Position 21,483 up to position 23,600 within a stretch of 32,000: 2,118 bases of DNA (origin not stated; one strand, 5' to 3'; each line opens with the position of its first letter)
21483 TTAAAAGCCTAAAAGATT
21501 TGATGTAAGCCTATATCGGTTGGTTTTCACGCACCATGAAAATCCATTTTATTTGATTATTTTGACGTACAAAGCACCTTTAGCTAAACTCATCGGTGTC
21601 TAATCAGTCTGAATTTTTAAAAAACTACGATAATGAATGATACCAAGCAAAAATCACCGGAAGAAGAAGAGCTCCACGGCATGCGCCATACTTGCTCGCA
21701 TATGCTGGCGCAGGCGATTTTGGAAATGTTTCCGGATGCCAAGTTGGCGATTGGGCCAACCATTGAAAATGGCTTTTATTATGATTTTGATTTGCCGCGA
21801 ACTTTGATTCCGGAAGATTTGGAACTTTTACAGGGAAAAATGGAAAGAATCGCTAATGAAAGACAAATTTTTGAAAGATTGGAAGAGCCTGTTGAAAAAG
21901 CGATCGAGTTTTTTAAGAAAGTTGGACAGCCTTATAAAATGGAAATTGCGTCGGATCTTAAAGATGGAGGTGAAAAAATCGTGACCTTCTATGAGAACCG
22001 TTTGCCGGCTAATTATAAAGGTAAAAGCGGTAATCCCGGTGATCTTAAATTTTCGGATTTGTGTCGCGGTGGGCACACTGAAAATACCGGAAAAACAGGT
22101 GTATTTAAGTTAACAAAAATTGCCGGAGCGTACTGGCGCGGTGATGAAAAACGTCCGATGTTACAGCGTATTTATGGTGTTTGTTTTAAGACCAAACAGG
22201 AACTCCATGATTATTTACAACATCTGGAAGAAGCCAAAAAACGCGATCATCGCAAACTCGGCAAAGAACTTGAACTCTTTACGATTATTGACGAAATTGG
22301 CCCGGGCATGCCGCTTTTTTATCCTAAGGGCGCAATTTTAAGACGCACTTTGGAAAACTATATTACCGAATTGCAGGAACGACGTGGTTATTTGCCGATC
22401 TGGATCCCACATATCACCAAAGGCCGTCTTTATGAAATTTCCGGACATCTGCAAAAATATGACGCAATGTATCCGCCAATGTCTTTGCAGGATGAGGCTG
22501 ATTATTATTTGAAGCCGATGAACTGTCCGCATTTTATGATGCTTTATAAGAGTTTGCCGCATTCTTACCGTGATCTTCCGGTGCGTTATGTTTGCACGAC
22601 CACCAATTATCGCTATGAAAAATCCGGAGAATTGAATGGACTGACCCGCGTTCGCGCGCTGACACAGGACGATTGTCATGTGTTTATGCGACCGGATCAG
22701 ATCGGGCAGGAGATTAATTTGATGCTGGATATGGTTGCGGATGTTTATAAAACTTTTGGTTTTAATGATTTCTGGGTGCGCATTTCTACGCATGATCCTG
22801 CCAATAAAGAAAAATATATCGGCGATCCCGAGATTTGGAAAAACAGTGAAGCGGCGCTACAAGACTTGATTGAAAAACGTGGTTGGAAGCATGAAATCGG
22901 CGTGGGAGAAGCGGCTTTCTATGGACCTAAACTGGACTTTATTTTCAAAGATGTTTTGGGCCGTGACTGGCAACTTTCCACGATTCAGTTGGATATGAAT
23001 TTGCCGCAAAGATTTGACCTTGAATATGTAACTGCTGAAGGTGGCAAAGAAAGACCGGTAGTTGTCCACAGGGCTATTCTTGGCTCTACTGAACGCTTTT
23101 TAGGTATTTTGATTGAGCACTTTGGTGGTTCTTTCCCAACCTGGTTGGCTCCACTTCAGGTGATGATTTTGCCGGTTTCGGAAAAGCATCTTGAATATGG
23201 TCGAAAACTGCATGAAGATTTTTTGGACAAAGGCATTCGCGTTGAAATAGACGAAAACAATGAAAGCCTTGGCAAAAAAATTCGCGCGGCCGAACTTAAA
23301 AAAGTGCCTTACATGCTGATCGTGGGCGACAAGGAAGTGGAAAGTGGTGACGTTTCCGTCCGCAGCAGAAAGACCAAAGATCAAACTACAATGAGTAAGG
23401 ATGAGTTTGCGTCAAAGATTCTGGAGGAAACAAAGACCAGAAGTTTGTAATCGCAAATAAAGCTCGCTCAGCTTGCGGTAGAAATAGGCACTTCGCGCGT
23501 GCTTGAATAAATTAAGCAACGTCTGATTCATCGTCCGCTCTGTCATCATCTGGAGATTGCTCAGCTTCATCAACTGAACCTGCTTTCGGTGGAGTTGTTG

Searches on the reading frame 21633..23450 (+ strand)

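Call 7: search_protein_families(library=pfam, proteins=[window:21633-23450:+], max_evalue=0.001)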
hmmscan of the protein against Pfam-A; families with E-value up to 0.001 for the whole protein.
window:21633-23450:+ (605 aa): 3 families
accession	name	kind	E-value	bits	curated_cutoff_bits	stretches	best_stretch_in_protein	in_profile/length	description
PF00587.30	tRNA-synt_2b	-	2.7e-41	142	29.3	1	288-497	8-179/179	tRNA synthetase class II core domain (G, H, P, S and T)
PF03129.25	HGTP_anticodon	-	6.2e-30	103.6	21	1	509-598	1-93/94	Anticodon binding domain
PF07973.19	tRNA_SAD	-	3.1e-10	40.3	24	1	140-181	10-44/44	Threonyl and Alanyl tRNA synthetase second additional domain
